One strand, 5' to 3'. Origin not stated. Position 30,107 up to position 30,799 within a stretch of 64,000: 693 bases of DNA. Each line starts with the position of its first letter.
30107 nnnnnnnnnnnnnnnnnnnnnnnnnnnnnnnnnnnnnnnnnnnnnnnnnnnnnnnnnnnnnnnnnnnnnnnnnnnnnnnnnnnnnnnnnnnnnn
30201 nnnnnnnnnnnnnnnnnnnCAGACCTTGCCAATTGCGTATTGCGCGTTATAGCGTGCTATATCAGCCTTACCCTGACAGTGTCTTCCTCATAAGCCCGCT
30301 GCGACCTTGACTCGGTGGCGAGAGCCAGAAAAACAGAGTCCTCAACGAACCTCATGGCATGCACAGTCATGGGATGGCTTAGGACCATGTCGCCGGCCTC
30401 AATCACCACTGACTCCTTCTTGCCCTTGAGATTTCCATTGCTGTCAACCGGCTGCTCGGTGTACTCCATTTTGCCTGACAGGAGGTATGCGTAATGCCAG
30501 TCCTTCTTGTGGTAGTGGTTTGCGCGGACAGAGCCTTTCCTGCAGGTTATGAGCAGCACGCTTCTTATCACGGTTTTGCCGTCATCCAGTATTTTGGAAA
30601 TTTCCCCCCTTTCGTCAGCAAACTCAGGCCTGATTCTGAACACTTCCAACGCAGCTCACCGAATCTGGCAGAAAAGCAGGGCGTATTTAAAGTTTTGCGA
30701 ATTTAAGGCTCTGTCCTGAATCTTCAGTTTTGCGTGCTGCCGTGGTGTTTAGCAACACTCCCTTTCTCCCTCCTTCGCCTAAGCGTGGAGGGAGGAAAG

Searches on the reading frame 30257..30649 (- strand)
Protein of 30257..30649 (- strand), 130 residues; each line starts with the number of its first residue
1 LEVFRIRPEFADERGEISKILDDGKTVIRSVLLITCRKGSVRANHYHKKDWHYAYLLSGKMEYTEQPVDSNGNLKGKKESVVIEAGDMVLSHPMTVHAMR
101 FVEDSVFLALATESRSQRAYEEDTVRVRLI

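Call 9: search_protein_families(library=pfam, proteins=[window:30257-30649:-])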
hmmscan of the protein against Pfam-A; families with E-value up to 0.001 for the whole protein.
window:30257-30649:- (130 aa): 2 families
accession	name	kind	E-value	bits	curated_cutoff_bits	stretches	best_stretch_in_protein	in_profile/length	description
PF07883.17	Cupin_2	-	4.3e-06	26.8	27.2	1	36-106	5-63/70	Cupin domain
PF12973.13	Cupin_7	-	5e-05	23.5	27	1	19-109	23-98/105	ChrR Cupin-like domain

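Call 11: find_encoding_contigs(protein=window:30260-30649:-, flank=10000, max_places=10)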
Protein window:30260-30649:- (130 aa): 5 contigs read that carry it; 4 places shown.
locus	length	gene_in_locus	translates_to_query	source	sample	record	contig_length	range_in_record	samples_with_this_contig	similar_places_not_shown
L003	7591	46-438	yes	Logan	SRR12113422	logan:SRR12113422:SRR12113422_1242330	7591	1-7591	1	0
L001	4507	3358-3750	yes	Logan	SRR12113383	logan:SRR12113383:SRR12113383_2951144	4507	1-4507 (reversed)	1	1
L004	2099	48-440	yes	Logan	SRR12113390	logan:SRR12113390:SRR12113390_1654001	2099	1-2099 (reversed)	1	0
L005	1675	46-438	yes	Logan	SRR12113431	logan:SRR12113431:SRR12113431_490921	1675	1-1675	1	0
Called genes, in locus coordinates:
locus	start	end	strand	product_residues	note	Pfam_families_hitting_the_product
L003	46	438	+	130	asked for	PF07883:Cupin_2 (weak)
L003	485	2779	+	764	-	PF08421:Methyltransf_13, PF13489:Methyltransf_23, PF08241:Methyltransf_11 (weak), PF08242:Methyltransf_12, PF08484:Methyltransf_14, PF01073:3Beta_HSD, PF01370:Epimerase, PF16363:GDP_Man_Dehyd, +2 more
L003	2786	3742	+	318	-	PF01408:GFO_IDH_MocA, PF03447:NAD_binding_3 (weak), PF02894:GFO_IDH_MocA_C, PF22725:GFO_IDH_MocA_C3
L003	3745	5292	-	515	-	PF13231:PMT_2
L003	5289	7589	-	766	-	?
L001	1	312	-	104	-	?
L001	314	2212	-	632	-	PF13231:PMT_2 (weak), PF26626:DUF8201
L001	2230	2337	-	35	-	-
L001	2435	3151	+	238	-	PF13641:Glyco_tranf_2_3, PF00535:Glycos_transf_2, PF10111:Glyco_tranf_2_2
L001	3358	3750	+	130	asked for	PF07883:Cupin_2 (weak)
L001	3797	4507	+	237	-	?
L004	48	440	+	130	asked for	PF07883:Cupin_2 (weak)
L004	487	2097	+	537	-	?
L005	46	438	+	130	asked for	PF07883:Cupin_2 (weak)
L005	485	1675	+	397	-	?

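Call 13: find_homologous_proteins(query=window:30260-30649:-, max_evalue=1e-10)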
Query window:30260-30649:- (130 aa): 352 proteins with E <= 1e-10 among 363 candidates; the best 120 are listed.
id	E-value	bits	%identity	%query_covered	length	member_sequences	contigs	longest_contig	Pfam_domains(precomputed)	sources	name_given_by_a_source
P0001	2.2e-79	281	100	100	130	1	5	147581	PF07883.18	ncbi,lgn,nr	ncbi:hypothetical protein HYU16_00680 [Candidatus Woesearchaeota archaeon]|nr:hypothetical protein [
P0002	6.9e-60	218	76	100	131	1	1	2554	PF07883.18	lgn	-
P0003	7.2e-60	218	78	98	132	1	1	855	PF07883.18,PF00190.29,PF12973.14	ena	-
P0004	8.3e-60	218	77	98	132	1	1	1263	PF07883.18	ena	-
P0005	3.4e-59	216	78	98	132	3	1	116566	PF07883.18,PF12973.14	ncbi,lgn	-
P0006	5.6e-59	215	77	98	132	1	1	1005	PF07883.18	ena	-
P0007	6.5e-59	215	77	98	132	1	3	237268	PF07883.18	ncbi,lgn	-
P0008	8.3e-59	215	77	98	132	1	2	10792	PF07883.18,PF00190.29,PF12973.14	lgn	-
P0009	1.3e-58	214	76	98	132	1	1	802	PF07883.18,PF12973.14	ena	-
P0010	1.7e-58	214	74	98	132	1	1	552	PF07883.18,PF12973.14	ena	-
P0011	1.9e-58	214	76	98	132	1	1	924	PF07883.18,PF00190.29,PF12973.14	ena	-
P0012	2.0e-58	214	77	98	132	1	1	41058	PF07883.18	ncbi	-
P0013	2.4e-58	213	75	98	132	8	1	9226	PF07883.18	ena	-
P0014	5.2e-58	212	77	97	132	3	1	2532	PF12973.14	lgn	-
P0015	7.4e-58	212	74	96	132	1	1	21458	PF07883.18,PF12973.14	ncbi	-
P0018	1.5e-57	211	73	100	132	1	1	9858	PF07883.18,PF12973.14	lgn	-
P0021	1.4e-56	208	73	100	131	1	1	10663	PF07883.18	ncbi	-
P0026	6.9e-55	202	76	96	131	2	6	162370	PF12973.14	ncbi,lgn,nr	ncbi:hypothetical protein HYU17_02540 [Candidatus Woesearchaeota archaeon]|nr:hypothetical protein [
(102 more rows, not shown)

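Call 15: find_encoding_contigs(protein=P0005, flank=10000, max_places=3)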
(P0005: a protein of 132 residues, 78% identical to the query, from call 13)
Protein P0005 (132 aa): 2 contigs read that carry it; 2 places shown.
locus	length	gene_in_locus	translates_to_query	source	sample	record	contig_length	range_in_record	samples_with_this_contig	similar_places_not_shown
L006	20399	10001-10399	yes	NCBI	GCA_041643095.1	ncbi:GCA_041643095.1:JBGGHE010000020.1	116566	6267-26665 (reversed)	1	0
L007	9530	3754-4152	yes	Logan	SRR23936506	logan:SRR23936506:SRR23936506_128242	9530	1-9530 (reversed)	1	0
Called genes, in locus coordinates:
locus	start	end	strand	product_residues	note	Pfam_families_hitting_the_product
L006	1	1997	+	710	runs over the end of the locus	PF20176:DUF6541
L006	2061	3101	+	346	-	PF00106:adh_short (weak), PF01073:3Beta_HSD, PF01370:Epimerase, PF02719:Polysacc_synt_2, PF04321:RmlD_sub_bind, PF05368:NmrA (faint), PF07993:NAD_binding_4, PF16363:GDP_Man_Dehyd, +1 more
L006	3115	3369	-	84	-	PF05016:ParE_toxin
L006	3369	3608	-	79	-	-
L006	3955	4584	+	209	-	-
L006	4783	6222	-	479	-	PF01943:Polysacc_synt, PF13440:Polysacc_synt_3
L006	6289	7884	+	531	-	PF13231:PMT_2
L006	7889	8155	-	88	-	-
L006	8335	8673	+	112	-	-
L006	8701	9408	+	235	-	PF00535:Glycos_transf_2, PF10111:Glyco_tranf_2_2, PF13641:Glyco_tranf_2_3 (weak)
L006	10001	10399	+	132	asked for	PF12973:Cupin_7 (faint), PF07883:Cupin_2 (weak)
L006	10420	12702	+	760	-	PF08421:Methyltransf_13, PF13489:Methyltransf_23, PF08241:Methyltransf_11 (weak), PF08242:Methyltransf_12, PF08484:Methyltransf_14, PF01073:3Beta_HSD, PF01370:Epimerase, PF16363:GDP_Man_Dehyd, +3 more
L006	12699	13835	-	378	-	PF13439:Glyco_transf_4, PF00534:Glycos_transf_1, PF13692:Glyco_trans_1_4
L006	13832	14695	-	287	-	PF04480:DUF559, PF18741:MTES_1575 (weak)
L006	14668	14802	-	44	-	PF24434:DUF7557, PF02697:VAPB_antitox (weak)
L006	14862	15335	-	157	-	PF24894:Hexapep_GlmU (faint), PF25084:LbH_EIF2B, PF25087:GMPPB_C (weak), PF00132:Hexapep, PF14602:Hexapep_2 (weak)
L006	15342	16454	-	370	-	PF01041:DegT_DnrJ_EryC1, PF00155:Aminotran_1_2 (weak), PF01212:Beta_elim_lyase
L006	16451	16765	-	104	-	PF14667:Polysacc_synt_C (weak), PF07883:Cupin_2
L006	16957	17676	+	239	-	PF01209:Ubie_methyltran (weak), PF03141:Methyltransf_29 (weak), PF13489:Methyltransf_23, PF07021:MetW, PF13847:Methyltransf_31, PF08241:Methyltransf_11, PF08242:Methyltransf_12, PF13649:Methyltransf_25, +1 more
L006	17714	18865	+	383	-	PF13439:Glyco_transf_4 (weak), PF00534:Glycos_transf_1, PF13692:Glyco_trans_1_4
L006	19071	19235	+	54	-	-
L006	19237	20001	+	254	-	PF00106:adh_short, PF08659:KR, PF13561:adh_short_C2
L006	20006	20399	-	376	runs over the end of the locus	PF13439:Glyco_transf_4, PF13477:Glyco_trans_4_2 (weak), PF13579:Glyco_trans_4_4 (faint), PF00534:Glycos_transf_1, PF13692:Glyco_trans_1_4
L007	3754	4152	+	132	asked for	PF12973:Cupin_7 (faint), PF07883:Cupin_2 (weak)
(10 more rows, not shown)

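Call 16: find_encoding_contigs(protein=P0007, flank=10000, max_places=3)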
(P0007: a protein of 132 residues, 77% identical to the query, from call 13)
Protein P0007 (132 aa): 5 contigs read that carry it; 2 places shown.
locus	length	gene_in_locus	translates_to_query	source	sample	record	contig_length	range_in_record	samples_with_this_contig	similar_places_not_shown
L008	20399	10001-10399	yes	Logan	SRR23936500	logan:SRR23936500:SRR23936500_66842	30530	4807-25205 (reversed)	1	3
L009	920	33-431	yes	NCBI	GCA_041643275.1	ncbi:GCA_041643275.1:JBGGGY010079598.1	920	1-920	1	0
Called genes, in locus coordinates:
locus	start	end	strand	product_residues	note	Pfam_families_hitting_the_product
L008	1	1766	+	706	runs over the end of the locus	-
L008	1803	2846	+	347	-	PF00106:adh_short (weak), PF01073:3Beta_HSD, PF01370:Epimerase, PF02719:Polysacc_synt_2, PF04321:RmlD_sub_bind, PF05368:NmrA (faint), PF07993:NAD_binding_4, PF16363:GDP_Man_Dehyd, +1 more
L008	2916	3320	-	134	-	PF13470:PIN_3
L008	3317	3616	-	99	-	PF04014:MazE_antitoxin (weak)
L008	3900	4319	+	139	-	-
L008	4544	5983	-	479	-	PF01943:Polysacc_synt, PF13440:Polysacc_synt_3, PF03023:MurJ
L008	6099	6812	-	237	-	PF02353:CMAS (weak), PF13489:Methyltransf_23, PF01209:Ubie_methyltran, PF07021:MetW, PF13847:Methyltransf_31, PF08241:Methyltransf_11, PF08242:Methyltransf_12, PF13649:Methyltransf_25, +1 more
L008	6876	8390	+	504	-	PF13231:PMT_2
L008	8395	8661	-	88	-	-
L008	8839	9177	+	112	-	-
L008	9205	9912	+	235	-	PF00535:Glycos_transf_2, PF10111:Glyco_tranf_2_2, PF13641:Glyco_tranf_2_3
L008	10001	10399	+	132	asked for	PF07883:Cupin_2 (weak)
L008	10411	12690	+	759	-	PF08421:Methyltransf_13, PF13489:Methyltransf_23, PF08241:Methyltransf_11 (weak), PF08242:Methyltransf_12, PF08484:Methyltransf_14, PF01073:3Beta_HSD, PF01370:Epimerase, PF16363:GDP_Man_Dehyd, +3 more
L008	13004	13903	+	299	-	PF01040:UbiA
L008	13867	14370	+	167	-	PF01569:PAP2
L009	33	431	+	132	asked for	PF07883:Cupin_2 (weak)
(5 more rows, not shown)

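Call 17: find_encoding_contigs(protein=P0026, flank=10000, max_places=3)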
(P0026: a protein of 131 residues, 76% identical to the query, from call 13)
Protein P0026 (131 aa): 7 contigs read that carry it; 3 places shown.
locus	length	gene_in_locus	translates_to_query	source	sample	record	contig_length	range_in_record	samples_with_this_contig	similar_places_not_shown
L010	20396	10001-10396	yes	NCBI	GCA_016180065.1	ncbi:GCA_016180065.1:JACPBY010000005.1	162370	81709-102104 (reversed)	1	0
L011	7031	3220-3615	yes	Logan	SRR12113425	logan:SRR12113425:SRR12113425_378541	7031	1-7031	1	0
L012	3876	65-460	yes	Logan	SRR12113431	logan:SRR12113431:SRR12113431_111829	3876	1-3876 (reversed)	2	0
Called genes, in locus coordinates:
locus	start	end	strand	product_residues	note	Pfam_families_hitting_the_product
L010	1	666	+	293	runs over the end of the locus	PF01370:Epimerase, PF04321:RmlD_sub_bind, PF01073:3Beta_HSD, PF16363:GDP_Man_Dehyd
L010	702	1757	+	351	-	PF00294:PfkB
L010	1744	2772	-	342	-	PF00702:Hydrolase (faint), PF01467:CTP_transf_like (weak)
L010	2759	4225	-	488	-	PF02310:B12-binding, PF04055:Radical_SAM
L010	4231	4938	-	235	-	PF00535:Glycos_transf_2, PF13641:Glyco_tranf_2_3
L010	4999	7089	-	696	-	PF00676:E1_dh, PF13292:DXP_synthase_N (weak), PF02779:Transket_pyr, PF02780:Transketolase_C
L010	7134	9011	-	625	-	PF13231:PMT_2 (weak), PF26626:DUF8201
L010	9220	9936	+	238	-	PF13641:Glyco_tranf_2_3, PF00535:Glycos_transf_2, PF10111:Glyco_tranf_2_2 (weak)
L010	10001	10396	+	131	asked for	PF12973:Cupin_7 (faint)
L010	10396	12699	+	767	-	PF08421:Methyltransf_13, PF13489:Methyltransf_23, PF08241:Methyltransf_11 (weak), PF08242:Methyltransf_12, PF08484:Methyltransf_14, PF01073:3Beta_HSD, PF01370:Epimerase, PF16363:GDP_Man_Dehyd, +2 more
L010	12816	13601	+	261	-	-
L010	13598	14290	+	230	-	PF13517:FG-GAP_3 (faint)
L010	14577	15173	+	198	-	-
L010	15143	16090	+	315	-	PF00082:Peptidase_S8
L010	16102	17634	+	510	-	PF13360:PQQ_2 (faint), PF01839:FG-GAP (faint), PF13517:FG-GAP_3 (weak)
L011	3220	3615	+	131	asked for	PF12973:Cupin_7 (faint)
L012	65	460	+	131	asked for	PF12973:Cupin_7 (faint)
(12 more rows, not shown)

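Call 24: find_related_loci(query=A1, collection=metagenome_contigs, flank=10000)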
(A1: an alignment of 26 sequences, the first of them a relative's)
Query A1 (130 aa) in metagenome_contigs; peptide patterns used: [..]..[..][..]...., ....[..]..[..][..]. (x = any residue, [..] = any of these).
600 stretches matched a pattern (row limit reached: there are more); 496 encode a relative of the query (tblastn E <= 1e-3); the best 80 are kept; 80 distinct loci.
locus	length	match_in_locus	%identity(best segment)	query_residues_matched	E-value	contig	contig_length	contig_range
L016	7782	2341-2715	75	6-130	2e-65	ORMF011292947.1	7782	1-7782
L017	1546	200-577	73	5-130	3e-66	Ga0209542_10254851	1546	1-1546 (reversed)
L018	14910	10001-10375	73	6-130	8e-63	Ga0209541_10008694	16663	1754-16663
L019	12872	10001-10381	67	1-130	3e-57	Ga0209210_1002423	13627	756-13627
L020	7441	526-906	67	1-130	2e-57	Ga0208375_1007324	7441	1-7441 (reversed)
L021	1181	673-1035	70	6-130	2e-59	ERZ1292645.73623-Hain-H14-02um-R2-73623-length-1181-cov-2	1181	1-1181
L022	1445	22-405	65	1-130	2e-57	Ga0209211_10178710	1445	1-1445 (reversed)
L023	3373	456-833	65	1-130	1e-54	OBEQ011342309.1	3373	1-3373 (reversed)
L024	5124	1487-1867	62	1-130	2e-52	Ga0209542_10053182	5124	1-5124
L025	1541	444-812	65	1-127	4e-54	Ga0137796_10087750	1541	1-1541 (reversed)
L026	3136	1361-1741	62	1-130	2e-52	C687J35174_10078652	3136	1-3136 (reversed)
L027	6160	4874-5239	63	5-130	8e-52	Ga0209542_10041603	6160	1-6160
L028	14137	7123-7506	61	1-130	6e-51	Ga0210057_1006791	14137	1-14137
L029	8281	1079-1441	60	5-130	3e-50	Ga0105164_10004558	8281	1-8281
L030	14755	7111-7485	64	6-130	9e-50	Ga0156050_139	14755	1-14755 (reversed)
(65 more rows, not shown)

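Call 73: find_encoding_contigs(protein=P0002, flank=5000, max_places=2)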
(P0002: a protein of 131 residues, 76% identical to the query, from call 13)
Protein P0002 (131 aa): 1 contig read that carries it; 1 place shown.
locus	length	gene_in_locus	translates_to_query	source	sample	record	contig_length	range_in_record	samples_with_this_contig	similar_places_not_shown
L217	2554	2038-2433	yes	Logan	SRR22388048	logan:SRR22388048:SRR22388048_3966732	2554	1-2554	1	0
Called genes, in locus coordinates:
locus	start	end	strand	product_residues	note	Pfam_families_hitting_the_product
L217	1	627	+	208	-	?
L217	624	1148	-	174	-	-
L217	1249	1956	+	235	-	PF00535:Glycos_transf_2, PF10111:Glyco_tranf_2_2, PF13641:Glyco_tranf_2_3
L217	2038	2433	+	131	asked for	PF07883:Cupin_2 (weak)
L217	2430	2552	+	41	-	?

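Call 74: find_encoding_contigs(protein=P0018, flank=5000, max_places=2)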
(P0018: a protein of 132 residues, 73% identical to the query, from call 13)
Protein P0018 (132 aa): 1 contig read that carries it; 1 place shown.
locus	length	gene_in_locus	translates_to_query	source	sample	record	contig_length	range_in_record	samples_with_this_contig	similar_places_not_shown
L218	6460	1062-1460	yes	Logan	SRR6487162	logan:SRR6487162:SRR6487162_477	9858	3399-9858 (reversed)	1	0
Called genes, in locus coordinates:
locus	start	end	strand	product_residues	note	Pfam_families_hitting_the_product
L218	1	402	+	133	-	?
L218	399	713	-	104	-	-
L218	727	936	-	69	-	-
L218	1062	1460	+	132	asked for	PF12973:Cupin_7 (faint), PF07883:Cupin_2 (faint)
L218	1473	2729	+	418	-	PF08421:Methyltransf_13, PF13489:Methyltransf_23, PF13649:Methyltransf_25 (faint), PF08241:Methyltransf_11 (weak), PF08242:Methyltransf_12, PF08484:Methyltransf_14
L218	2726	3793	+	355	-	PF01073:3Beta_HSD, PF01370:Epimerase, PF02719:Polysacc_synt_2 (faint), PF07993:NAD_binding_4 (faint), PF16363:GDP_Man_Dehyd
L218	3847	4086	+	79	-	PF10884:DUF2683 (weak)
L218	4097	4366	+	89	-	-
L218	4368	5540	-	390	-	PF13439:Glyco_transf_4, PF13579:Glyco_trans_4_4, PF00534:Glycos_transf_1, PF13692:Glyco_trans_1_4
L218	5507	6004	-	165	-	PF25084:LbH_EIF2B, PF25087:GMPPB_C (faint), PF24894:Hexapep_GlmU (faint), PF00132:Hexapep, PF14602:Hexapep_2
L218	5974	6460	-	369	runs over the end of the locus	PF01041:DegT_DnrJ_EryC1, PF00155:Aminotran_1_2, PF00266:Aminotran_5 (weak), PF01212:Beta_elim_lyase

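Call 75: find_encoding_contigs(protein=P0021, flank=5000, max_places=2)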
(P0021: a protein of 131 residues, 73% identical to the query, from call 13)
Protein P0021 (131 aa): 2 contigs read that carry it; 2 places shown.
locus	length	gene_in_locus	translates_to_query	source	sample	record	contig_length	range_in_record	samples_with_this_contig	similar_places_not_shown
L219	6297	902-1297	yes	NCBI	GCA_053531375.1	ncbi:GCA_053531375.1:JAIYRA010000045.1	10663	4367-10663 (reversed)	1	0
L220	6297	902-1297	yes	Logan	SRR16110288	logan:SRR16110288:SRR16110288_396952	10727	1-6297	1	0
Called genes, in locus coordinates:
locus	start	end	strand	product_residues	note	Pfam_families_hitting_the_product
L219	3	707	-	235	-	?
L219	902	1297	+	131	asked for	PF07883:Cupin_2 (faint)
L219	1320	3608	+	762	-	PF08421:Methyltransf_13, PF13489:Methyltransf_23, PF08241:Methyltransf_11 (weak), PF08242:Methyltransf_12, PF08484:Methyltransf_14, PF01073:3Beta_HSD, PF01370:Epimerase, PF16363:GDP_Man_Dehyd, +2 more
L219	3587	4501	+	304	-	PF01408:GFO_IDH_MocA, PF22725:GFO_IDH_MocA_C3, PF02894:GFO_IDH_MocA_C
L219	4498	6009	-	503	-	PF13231:PMT_2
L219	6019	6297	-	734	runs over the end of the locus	PF20176:DUF6541 (faint), PF13231:PMT_2 (weak)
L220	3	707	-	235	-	?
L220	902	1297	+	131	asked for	PF07883:Cupin_2 (faint)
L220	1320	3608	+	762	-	PF08421:Methyltransf_13, PF13489:Methyltransf_23, PF08241:Methyltransf_11 (weak), PF08242:Methyltransf_12, PF08484:Methyltransf_14, PF01073:3Beta_HSD, PF01370:Epimerase, PF16363:GDP_Man_Dehyd, +2 more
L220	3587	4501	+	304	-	PF01408:GFO_IDH_MocA, PF22725:GFO_IDH_MocA_C3, PF02894:GFO_IDH_MocA_C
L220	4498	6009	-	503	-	PF13231:PMT_2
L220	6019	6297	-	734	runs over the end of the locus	PF20176:DUF6541 (faint), PF13231:PMT_2 (weak)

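Call 76: find_encoding_contigs(protein=P0012, flank=5000, max_places=2)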
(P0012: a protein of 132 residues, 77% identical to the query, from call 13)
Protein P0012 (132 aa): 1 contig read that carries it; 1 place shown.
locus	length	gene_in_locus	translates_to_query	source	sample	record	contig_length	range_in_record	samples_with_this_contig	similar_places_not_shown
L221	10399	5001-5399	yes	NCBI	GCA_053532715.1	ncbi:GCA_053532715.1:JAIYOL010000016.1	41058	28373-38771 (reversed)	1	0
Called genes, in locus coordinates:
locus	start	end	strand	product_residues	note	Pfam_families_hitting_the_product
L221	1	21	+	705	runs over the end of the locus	-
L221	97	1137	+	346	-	PF00106:adh_short, PF01073:3Beta_HSD, PF01370:Epimerase, PF02719:Polysacc_synt_2, PF04321:RmlD_sub_bind, PF07993:NAD_binding_4, PF13460:NAD_binding_10 (weak), PF16363:GDP_Man_Dehyd, +1 more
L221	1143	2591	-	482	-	PF01943:Polysacc_synt, PF13440:Polysacc_synt_3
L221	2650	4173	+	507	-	PF13231:PMT_2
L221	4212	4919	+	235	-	PF00535:Glycos_transf_2, PF10111:Glyco_tranf_2_2, PF13641:Glyco_tranf_2_3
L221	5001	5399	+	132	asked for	PF07883:Cupin_2 (weak)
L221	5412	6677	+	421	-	PF08421:Methyltransf_13, PF13489:Methyltransf_23, PF08241:Methyltransf_11, PF08242:Methyltransf_12, PF13649:Methyltransf_25 (weak), PF08484:Methyltransf_14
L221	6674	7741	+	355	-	PF01073:3Beta_HSD, PF01370:Epimerase, PF02719:Polysacc_synt_2 (faint), PF07993:NAD_binding_4 (faint), PF16363:GDP_Man_Dehyd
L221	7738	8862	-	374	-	PF13439:Glyco_transf_4, PF00534:Glycos_transf_1, PF13692:Glyco_trans_1_4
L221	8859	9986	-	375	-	PF01041:DegT_DnrJ_EryC1, PF00266:Aminotran_5 (weak), PF01212:Beta_elim_lyase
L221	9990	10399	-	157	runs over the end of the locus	PF24894:Hexapep_GlmU (faint), PF25084:LbH_EIF2B (weak), PF25087:GMPPB_C (weak), PF00132:Hexapep, PF14602:Hexapep_2 (weak)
